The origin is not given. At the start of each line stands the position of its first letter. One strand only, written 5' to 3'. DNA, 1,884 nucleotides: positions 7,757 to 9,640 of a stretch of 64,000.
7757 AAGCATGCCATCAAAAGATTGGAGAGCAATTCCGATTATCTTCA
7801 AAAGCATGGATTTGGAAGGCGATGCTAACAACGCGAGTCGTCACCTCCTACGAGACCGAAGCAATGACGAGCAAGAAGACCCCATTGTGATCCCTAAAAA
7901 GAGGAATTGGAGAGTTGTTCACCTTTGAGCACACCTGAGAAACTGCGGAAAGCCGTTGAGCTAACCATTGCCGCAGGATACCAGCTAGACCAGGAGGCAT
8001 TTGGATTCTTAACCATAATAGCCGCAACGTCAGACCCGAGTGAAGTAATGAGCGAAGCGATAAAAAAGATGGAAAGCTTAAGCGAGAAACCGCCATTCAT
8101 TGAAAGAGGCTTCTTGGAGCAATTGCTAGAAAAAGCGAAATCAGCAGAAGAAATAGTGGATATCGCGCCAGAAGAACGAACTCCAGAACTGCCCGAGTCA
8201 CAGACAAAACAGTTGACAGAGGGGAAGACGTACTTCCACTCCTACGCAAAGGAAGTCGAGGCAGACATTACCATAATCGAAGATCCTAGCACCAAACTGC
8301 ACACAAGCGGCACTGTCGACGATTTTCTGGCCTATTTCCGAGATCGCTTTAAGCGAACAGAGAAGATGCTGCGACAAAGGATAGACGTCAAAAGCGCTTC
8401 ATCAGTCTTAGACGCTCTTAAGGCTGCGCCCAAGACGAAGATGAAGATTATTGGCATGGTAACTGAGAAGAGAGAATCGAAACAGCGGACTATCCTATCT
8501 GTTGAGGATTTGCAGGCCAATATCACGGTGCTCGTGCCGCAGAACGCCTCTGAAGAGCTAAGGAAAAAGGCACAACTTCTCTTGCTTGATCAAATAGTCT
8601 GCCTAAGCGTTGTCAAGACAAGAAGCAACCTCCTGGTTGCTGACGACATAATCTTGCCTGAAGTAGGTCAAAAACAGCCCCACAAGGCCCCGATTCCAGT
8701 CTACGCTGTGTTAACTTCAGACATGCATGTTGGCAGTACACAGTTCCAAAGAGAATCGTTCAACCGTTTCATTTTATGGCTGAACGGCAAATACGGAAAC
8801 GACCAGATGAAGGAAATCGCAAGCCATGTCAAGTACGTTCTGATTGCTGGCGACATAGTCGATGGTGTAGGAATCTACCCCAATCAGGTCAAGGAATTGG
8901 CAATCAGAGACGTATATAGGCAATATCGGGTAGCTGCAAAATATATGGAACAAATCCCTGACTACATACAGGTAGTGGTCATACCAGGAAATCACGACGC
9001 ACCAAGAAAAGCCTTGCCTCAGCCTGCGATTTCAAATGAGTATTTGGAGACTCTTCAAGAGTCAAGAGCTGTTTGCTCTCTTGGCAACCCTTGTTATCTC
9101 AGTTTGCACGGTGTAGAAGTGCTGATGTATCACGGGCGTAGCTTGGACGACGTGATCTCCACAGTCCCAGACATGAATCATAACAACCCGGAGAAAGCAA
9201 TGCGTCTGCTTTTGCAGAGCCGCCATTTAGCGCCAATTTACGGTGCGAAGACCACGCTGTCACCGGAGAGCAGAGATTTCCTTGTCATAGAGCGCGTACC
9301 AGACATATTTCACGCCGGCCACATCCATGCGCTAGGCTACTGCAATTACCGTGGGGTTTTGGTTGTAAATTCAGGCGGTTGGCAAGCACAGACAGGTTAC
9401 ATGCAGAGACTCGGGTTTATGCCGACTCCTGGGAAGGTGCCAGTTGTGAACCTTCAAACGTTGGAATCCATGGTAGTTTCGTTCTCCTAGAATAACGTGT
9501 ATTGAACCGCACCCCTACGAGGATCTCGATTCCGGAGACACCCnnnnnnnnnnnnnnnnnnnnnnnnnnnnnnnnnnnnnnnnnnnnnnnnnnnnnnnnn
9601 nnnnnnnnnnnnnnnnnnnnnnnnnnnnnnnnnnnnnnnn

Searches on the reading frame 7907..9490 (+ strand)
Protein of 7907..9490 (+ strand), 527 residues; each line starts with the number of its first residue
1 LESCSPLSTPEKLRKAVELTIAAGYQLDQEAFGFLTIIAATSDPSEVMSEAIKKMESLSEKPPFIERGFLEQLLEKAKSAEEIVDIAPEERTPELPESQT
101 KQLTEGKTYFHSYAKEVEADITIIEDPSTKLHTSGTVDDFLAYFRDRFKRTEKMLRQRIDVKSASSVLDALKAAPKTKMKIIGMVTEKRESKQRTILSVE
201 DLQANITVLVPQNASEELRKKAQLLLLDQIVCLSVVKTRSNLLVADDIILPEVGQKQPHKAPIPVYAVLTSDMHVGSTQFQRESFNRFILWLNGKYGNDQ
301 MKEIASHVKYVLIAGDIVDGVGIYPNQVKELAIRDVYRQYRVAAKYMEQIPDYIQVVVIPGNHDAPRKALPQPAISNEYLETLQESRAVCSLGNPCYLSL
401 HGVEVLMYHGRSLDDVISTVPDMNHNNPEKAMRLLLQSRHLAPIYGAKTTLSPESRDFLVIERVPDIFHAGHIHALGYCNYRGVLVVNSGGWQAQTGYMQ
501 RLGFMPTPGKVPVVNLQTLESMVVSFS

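Call 3: search_protein_families(library=pfam, proteins=[window:7907-9490:+], max_evalue=1)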
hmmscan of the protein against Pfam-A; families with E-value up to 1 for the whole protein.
window:7907-9490:+ (527 aa): 4 families
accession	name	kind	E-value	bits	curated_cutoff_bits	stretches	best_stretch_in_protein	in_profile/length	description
PF04042.21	DNA_pol_E_B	-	3.4e-19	69.5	29.1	1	268-471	2-202/210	DNA polymerase alpha/epsilon subunit B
PF00149.33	Metallophos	-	5.2e-12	47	21.5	1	269-475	5-190/191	Calcineurin-like phosphoesterase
PF12850.12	Metallophos_2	-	3.3e-08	34.1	27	1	301-495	20-138/154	Calcineurin-like phosphoesterase superfamily domain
PF01336.31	tRNA_anti-codon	-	0.099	13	27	1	180-233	2-53/75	OB-fold nucleic acid binding domain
